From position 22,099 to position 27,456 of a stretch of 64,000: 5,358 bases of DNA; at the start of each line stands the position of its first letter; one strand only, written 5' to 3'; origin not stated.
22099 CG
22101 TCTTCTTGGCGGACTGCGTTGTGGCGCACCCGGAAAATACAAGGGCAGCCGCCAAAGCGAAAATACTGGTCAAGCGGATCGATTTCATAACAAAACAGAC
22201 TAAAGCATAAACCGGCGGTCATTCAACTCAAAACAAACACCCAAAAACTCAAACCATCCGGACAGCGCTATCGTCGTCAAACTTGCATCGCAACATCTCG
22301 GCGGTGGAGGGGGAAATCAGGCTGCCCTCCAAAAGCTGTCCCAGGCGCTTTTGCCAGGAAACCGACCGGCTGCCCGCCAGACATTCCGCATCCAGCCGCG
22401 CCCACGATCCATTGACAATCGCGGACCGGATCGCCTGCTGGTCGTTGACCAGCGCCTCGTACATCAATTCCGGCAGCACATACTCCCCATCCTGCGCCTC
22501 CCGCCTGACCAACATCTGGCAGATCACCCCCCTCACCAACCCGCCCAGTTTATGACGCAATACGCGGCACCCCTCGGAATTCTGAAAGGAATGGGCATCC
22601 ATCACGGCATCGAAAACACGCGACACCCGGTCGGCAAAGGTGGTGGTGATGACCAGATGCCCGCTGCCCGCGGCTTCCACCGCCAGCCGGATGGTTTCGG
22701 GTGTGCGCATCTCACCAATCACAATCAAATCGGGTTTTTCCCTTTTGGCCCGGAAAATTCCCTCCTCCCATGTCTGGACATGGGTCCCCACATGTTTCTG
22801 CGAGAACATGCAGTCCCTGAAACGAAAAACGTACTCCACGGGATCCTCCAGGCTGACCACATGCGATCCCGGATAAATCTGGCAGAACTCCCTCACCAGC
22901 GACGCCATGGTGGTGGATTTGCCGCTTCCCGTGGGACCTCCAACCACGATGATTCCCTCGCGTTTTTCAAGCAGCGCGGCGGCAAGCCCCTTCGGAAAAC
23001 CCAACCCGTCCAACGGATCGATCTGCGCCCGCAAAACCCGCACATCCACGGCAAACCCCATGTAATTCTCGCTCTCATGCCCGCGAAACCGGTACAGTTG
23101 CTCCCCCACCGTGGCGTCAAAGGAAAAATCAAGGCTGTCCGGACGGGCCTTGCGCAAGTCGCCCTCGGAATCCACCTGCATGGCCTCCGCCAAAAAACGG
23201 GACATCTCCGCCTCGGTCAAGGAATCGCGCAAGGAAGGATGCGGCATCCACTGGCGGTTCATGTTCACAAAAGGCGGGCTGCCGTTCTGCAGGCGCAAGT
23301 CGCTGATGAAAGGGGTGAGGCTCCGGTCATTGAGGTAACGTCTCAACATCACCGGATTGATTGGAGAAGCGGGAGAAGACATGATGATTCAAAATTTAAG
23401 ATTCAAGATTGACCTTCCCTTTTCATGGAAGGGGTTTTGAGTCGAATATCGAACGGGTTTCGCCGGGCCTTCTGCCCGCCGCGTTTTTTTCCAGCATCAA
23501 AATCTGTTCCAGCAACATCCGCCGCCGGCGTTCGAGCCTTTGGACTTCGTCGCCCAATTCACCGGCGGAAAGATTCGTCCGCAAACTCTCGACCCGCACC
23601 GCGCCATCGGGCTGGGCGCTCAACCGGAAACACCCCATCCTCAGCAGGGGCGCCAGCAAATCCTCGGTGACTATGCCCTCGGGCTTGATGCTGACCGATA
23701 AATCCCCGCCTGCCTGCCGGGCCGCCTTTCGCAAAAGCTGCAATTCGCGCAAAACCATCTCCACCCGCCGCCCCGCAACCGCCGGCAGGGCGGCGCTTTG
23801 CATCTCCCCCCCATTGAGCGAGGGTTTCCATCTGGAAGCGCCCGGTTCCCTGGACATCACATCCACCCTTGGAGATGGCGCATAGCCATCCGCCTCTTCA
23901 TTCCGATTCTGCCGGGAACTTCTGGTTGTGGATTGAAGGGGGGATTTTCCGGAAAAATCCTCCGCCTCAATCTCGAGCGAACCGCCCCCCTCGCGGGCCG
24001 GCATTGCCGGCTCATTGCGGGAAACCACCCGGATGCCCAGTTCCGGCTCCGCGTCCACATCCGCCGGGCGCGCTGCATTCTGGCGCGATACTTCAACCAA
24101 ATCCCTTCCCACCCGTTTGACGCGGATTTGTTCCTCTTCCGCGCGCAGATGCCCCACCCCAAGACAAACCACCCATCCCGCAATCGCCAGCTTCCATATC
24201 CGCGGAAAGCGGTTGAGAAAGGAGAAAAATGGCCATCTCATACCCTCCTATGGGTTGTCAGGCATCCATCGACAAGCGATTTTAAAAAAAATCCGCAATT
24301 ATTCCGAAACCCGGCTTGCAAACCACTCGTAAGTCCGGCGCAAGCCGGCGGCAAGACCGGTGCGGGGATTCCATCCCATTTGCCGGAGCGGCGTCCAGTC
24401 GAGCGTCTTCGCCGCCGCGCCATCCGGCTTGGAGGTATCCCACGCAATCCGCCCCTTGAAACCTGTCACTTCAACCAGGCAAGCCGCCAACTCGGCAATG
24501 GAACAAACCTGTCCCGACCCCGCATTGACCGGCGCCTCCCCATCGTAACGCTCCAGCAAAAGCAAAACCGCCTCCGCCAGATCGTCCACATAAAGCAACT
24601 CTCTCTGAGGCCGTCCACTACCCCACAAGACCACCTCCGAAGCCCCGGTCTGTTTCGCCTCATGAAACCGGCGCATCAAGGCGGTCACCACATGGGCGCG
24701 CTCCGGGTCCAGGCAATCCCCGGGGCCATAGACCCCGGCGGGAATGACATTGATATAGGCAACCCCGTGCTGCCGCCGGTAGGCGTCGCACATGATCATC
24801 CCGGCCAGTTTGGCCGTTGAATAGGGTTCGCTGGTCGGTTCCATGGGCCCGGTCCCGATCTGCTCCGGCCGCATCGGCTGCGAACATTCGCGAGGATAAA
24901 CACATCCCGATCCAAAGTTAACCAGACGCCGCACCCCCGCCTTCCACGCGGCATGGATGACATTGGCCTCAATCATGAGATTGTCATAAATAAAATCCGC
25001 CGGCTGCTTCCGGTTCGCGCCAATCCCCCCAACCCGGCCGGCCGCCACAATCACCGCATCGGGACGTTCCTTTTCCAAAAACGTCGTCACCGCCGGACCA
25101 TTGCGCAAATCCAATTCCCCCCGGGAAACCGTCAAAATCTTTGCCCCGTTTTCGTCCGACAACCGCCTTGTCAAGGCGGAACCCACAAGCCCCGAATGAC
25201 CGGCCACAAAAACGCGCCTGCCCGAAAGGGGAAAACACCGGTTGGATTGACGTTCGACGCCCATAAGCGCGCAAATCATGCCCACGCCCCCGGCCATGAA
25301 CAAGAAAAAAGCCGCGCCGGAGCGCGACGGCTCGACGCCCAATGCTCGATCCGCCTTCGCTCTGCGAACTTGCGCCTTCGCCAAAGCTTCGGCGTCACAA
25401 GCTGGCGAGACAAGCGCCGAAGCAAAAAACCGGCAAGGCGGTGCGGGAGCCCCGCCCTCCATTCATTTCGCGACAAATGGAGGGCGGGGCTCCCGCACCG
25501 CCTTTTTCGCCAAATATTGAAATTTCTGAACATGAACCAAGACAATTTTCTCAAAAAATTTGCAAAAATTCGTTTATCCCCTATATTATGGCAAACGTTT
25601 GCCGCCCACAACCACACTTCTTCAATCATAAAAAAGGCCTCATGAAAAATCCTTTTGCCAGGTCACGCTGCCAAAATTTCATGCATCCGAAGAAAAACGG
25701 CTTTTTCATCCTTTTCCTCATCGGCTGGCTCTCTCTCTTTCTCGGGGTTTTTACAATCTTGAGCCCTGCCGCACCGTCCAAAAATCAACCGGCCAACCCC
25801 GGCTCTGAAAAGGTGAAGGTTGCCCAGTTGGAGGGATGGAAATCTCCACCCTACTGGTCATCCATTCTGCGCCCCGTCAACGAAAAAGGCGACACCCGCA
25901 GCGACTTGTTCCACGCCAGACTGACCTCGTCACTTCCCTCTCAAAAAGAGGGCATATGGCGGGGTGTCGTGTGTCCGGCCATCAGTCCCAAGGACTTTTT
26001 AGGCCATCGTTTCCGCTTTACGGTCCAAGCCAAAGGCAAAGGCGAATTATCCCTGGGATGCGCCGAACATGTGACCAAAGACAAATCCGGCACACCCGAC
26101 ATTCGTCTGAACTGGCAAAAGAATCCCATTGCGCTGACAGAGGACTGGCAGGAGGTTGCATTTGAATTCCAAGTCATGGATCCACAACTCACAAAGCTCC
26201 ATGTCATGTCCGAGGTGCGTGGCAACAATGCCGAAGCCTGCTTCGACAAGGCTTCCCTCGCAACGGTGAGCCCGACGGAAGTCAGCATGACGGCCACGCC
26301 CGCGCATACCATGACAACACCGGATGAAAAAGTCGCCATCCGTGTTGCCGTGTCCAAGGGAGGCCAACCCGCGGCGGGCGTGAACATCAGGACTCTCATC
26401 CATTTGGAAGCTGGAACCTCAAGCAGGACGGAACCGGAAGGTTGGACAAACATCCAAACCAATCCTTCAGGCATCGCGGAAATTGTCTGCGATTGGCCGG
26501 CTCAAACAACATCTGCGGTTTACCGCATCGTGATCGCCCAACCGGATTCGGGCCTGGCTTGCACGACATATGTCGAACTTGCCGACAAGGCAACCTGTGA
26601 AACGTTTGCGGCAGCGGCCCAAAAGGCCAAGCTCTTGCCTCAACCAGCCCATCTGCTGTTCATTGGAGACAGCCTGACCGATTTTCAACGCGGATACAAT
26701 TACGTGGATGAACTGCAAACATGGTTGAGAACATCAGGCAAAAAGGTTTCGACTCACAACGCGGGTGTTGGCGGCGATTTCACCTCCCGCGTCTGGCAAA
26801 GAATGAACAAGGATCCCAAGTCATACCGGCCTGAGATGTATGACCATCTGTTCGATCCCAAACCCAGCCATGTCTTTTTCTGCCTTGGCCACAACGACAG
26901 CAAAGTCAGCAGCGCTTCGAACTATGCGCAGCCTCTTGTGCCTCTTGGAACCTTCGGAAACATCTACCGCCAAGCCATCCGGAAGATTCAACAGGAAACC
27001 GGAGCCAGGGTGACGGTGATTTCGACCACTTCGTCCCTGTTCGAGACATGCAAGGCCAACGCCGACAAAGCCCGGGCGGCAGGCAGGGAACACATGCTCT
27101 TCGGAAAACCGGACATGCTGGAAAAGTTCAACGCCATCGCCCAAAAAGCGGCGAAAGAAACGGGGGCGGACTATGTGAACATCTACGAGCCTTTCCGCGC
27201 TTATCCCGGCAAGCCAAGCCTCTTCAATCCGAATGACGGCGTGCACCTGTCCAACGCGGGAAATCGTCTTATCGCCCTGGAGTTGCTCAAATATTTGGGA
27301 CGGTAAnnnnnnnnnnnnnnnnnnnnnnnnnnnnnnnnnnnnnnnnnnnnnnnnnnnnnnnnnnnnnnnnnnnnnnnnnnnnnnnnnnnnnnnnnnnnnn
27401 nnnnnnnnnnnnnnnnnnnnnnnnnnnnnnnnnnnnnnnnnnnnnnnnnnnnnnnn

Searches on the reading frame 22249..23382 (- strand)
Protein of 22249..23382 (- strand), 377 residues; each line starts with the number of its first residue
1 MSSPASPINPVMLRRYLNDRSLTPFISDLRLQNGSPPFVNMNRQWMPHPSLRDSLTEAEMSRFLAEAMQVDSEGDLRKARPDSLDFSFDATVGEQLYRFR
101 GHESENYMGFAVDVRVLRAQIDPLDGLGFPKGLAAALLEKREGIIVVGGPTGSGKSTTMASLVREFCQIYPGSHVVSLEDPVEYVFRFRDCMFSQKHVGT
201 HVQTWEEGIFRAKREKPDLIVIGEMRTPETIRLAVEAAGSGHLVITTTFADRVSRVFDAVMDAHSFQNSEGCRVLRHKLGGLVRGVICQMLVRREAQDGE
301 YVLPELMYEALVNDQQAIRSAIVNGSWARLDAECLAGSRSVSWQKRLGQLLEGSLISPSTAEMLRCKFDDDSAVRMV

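Call 40: search_protein_families(library=pfam, proteins=[window:22249-23382:-], max_evalue=0.001)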
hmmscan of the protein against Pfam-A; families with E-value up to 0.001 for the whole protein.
window:22249-23382:- (377 aa): 2 families
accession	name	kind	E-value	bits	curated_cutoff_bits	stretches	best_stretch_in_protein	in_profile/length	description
PF00437.27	T2SSE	-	6.8e-26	91.2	24.9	1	59-296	55-282/370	Type II/IV secretion system protein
PF13401.12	AAA_22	-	0.00077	20.2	27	0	140-177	3-38/130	AAA domain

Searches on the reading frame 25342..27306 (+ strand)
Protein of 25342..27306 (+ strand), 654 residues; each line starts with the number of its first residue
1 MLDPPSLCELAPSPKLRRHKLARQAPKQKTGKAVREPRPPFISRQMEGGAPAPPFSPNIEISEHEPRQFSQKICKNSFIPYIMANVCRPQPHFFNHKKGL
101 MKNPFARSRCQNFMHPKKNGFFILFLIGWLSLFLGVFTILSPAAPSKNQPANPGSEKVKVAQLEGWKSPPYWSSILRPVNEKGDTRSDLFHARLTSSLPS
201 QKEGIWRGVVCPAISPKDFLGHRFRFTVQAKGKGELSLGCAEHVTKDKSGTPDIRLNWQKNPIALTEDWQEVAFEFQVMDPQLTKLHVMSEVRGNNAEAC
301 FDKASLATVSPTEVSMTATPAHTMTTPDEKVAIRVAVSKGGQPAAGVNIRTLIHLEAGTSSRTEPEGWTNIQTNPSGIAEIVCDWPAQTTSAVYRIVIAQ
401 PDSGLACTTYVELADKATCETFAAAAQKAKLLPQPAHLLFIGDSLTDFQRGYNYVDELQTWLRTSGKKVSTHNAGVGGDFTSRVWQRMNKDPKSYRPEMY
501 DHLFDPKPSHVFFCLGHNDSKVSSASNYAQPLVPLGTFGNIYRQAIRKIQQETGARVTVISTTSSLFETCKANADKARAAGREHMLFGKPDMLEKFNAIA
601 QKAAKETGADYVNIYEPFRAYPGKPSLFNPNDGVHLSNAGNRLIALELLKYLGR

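Call 41: search_protein_families(library=pfam, proteins=[window:25342-27306:+], max_evalue=0.001)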
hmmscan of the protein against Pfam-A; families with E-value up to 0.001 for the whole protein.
window:25342-27306:+ (654 aa): 2 families
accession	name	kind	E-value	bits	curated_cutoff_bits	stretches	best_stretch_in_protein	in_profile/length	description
PF13472.12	Lipase_GDSL_2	-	2e-17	64.7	32.9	1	440-643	1-178/178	GDSL-like Lipase/Acylhydrolase family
PF00657.28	Lipase_GDSL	-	1.1e-11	45.7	23.6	1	438-647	1-207/208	GDSL-like Lipase/Acylhydrolase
